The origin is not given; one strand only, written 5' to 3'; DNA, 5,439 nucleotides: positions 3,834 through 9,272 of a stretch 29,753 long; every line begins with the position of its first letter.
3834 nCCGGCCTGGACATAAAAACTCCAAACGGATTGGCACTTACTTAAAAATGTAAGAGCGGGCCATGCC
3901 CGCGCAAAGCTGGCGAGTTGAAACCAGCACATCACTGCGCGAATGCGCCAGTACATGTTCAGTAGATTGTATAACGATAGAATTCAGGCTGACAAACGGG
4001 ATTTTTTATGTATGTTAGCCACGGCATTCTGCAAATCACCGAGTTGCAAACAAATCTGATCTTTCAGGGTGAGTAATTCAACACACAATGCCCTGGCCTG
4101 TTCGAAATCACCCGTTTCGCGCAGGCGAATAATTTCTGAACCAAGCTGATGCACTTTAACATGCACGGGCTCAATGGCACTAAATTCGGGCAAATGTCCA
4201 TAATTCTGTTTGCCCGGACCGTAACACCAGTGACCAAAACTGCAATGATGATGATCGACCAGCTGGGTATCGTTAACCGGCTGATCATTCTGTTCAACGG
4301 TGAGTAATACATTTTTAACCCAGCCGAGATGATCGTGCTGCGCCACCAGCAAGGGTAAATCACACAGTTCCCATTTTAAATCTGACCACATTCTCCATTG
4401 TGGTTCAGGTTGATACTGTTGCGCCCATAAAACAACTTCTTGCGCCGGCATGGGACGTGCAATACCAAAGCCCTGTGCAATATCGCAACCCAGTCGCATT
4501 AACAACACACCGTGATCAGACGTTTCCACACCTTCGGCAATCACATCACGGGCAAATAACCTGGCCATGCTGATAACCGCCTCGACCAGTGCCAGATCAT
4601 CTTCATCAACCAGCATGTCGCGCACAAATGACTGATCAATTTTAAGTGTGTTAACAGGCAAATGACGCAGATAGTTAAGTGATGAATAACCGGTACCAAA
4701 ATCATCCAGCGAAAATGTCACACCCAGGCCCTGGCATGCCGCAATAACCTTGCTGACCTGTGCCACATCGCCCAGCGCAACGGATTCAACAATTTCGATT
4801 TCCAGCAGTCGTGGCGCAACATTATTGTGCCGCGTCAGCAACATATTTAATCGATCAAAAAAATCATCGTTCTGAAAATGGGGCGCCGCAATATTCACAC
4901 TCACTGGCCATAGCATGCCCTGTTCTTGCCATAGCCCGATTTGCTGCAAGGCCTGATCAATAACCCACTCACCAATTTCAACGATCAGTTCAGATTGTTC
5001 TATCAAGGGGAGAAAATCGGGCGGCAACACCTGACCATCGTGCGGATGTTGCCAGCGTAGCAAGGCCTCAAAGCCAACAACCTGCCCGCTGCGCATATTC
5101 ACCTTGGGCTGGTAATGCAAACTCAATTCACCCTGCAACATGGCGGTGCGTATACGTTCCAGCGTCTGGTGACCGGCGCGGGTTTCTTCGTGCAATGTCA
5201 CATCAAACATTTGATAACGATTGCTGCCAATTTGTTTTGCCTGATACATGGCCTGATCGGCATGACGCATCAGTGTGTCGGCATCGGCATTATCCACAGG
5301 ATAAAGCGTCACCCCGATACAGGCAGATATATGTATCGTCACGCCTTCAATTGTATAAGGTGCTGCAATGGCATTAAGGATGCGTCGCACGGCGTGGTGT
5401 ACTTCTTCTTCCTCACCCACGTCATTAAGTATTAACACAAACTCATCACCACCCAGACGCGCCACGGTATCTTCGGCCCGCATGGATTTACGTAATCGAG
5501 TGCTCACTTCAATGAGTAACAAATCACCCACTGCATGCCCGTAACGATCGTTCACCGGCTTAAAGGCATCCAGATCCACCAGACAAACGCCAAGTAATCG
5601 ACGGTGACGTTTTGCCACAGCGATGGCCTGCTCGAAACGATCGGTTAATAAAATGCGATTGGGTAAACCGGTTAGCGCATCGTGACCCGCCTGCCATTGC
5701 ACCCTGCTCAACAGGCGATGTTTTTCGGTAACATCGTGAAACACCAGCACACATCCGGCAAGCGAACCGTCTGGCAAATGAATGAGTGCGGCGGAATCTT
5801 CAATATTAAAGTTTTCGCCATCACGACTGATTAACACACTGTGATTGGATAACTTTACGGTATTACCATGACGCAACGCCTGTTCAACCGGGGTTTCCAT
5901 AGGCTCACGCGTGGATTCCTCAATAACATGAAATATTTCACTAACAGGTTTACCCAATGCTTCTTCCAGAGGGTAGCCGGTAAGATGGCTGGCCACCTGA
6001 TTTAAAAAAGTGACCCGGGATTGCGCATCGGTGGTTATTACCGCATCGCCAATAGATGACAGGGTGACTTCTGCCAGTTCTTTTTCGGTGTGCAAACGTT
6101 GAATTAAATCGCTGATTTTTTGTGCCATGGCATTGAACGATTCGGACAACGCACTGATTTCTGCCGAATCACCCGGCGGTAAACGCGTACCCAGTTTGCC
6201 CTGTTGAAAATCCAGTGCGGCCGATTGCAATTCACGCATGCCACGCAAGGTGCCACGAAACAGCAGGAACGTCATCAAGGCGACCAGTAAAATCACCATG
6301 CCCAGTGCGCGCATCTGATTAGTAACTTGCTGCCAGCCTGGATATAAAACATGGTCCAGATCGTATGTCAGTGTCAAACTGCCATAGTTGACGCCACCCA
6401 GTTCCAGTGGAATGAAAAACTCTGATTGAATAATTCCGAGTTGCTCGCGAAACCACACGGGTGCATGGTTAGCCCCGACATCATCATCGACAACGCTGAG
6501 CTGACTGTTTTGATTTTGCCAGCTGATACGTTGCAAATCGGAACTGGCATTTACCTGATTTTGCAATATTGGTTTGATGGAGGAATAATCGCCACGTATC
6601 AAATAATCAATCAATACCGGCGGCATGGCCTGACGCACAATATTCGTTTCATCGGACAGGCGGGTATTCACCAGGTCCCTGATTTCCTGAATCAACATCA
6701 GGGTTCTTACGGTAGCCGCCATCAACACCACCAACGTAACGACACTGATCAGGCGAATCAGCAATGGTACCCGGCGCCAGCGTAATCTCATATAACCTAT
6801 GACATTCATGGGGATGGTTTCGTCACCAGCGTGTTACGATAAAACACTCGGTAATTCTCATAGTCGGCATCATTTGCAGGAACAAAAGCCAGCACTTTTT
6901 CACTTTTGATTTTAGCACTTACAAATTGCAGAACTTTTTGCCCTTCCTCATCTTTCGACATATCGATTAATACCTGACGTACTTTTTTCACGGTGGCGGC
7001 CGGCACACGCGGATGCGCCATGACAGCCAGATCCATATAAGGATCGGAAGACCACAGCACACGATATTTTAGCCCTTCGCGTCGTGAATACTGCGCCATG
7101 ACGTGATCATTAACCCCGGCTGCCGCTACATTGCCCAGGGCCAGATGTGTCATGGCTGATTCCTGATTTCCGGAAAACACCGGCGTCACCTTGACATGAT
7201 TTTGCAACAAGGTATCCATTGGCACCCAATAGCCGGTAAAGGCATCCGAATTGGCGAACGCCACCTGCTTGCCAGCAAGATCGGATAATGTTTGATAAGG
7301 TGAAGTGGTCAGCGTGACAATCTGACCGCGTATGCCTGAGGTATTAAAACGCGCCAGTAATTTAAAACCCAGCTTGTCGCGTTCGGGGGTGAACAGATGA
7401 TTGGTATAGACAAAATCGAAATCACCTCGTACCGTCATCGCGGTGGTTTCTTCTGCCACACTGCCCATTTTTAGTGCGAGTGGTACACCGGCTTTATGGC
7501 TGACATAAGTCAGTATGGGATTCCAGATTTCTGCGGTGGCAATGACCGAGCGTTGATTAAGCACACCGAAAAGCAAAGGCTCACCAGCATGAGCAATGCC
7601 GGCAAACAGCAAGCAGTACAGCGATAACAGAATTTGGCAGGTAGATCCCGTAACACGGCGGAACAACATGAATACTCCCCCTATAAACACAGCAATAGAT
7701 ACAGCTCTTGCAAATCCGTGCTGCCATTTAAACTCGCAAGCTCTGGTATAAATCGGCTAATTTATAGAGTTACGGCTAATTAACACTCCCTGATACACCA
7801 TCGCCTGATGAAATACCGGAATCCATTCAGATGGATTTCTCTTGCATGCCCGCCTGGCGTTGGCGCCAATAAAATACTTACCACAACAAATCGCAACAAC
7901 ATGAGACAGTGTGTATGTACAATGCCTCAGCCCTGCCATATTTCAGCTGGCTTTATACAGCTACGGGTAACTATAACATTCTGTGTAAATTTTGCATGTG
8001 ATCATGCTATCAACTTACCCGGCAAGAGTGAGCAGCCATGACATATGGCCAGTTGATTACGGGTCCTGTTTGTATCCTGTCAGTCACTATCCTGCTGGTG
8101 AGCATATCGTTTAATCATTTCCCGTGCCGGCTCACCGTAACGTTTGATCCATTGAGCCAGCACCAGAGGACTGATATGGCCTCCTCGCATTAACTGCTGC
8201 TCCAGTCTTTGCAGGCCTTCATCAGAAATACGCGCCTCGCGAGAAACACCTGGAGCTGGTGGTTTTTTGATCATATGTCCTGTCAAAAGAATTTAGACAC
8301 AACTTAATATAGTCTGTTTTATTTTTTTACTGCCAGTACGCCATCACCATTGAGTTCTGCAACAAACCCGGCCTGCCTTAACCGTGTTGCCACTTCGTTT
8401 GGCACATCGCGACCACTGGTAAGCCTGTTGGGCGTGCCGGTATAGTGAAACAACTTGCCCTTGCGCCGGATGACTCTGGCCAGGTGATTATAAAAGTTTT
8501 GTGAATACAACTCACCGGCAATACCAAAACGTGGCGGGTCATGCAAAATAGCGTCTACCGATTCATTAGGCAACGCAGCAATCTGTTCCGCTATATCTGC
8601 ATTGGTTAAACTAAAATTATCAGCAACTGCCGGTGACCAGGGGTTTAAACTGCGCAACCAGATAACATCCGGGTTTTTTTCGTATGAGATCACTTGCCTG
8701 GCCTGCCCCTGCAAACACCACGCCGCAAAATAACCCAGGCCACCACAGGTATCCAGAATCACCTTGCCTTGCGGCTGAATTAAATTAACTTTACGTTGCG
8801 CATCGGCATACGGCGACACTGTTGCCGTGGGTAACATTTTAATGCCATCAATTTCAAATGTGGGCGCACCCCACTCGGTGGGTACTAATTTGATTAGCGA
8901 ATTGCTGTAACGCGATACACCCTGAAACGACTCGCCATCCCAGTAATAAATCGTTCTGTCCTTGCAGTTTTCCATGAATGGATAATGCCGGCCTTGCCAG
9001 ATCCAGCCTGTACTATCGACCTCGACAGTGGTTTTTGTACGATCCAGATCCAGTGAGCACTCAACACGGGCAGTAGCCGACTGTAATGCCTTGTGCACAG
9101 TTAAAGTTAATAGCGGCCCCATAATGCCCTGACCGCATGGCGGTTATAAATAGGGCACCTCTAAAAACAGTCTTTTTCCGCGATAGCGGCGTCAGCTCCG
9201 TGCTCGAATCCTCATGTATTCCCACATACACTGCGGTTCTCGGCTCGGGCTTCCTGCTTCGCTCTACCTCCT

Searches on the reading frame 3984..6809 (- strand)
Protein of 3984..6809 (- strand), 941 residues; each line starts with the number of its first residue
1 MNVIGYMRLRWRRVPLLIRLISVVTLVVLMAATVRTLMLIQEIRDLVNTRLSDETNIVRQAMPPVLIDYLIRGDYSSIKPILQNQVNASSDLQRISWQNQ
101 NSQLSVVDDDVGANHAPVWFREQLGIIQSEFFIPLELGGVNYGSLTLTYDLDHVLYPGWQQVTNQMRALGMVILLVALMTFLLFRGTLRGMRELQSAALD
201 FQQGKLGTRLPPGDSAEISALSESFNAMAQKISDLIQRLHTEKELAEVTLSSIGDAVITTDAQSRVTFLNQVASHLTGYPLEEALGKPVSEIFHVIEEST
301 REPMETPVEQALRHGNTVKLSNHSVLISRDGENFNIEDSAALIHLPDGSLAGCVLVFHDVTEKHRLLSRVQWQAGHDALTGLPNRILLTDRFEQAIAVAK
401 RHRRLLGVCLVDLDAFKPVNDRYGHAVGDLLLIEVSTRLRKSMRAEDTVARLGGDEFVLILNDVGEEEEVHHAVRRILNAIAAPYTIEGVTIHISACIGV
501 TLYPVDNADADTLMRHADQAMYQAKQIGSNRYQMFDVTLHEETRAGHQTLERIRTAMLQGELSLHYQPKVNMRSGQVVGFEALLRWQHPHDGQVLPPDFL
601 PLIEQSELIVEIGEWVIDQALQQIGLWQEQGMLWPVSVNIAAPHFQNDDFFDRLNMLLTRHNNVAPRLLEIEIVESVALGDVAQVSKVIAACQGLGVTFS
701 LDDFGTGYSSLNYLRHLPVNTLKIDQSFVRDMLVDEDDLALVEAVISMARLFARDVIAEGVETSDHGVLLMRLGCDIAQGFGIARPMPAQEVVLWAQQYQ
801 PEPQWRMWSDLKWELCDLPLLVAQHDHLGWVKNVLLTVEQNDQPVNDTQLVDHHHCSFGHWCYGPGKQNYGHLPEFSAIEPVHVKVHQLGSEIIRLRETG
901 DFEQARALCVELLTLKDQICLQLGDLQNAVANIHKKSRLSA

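Call 8: search_protein_families(library=pfam, proteins=[window:3984-6809:-], max_evalue=0.001)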
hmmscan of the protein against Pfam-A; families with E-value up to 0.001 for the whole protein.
window:3984-6809:- (941 aa): 9 families
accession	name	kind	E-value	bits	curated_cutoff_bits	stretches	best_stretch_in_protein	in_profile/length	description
PF00563.25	EAL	-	1.5e-66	224.6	31.3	1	551-786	2-236/236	EAL domain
PF00990.26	GGDEF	-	1.3e-49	168.5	23.8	1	375-531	2-161/161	Diguanylate cyclase, GGDEF domain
PF13682.11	CZB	-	3.9e-13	50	29.4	1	827-894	1-64/64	Chemoreceptor zinc-binding domain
PF00989.32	PAS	-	6.5e-12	45.9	22.6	1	249-360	6-113/113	PAS fold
PF08448.16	PAS_4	-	1.4e-11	45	23.1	1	250-365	1-110/110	PAS fold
PF13426.13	PAS_9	-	3.9e-10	40.4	27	1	255-362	2-103/103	PAS domain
PF00672.30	HAMP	-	1.8e-08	35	25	1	183-233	2-52/53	HAMP domain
PF13188.13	PAS_8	-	0.00014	22.1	21.8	1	252-306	9-60/65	PAS domain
PF12860.13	PAS_7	-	0.0002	22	27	1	250-365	1-112/115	PAS fold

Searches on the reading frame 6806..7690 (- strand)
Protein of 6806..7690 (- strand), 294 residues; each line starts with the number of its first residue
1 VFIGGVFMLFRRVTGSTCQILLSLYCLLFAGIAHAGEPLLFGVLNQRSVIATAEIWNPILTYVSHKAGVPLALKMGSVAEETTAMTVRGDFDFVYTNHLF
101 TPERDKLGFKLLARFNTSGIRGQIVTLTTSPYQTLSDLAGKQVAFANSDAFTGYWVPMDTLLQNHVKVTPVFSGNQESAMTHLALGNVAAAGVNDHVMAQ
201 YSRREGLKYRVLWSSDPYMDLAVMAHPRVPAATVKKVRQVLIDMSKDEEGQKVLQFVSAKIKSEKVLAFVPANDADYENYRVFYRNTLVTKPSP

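Call 8: search_protein_families(library=pfam, proteins=[window:6806-7690:-], max_evalue=0.001)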
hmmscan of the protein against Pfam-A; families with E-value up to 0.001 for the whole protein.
window:6806-7690:- (294 aa): 1 family
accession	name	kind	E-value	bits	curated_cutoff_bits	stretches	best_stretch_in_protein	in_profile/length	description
PF12974.12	Phosphonate-bd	-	1e-44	153.2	27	1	41-277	1-242/242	ABC transporter, phosphonate, periplasmic substrate-binding protein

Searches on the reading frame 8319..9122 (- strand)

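Call 7: search_protein_families(library=pfam, proteins=[window:8319-9122:-], max_evalue=0.001)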
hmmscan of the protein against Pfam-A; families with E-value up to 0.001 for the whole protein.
window:8319-9122:- (267 aa): 3 families
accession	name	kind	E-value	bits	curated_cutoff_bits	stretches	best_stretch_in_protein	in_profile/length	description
PF05430.17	Methyltransf_30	-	0.00013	22.3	22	1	169-228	32-90/124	S-adenosyl-L-methionine-dependent methyltransferase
PF01728.25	FtsJ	-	0.00058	20.3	24.1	1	107-195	11-98/181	FtsJ-like methyltransferase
PF02475.24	TRM5-TYW2_MTfase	-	0.00099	19.5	28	0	111-234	29-143/164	TRM5/TYW2 methyltransferase domain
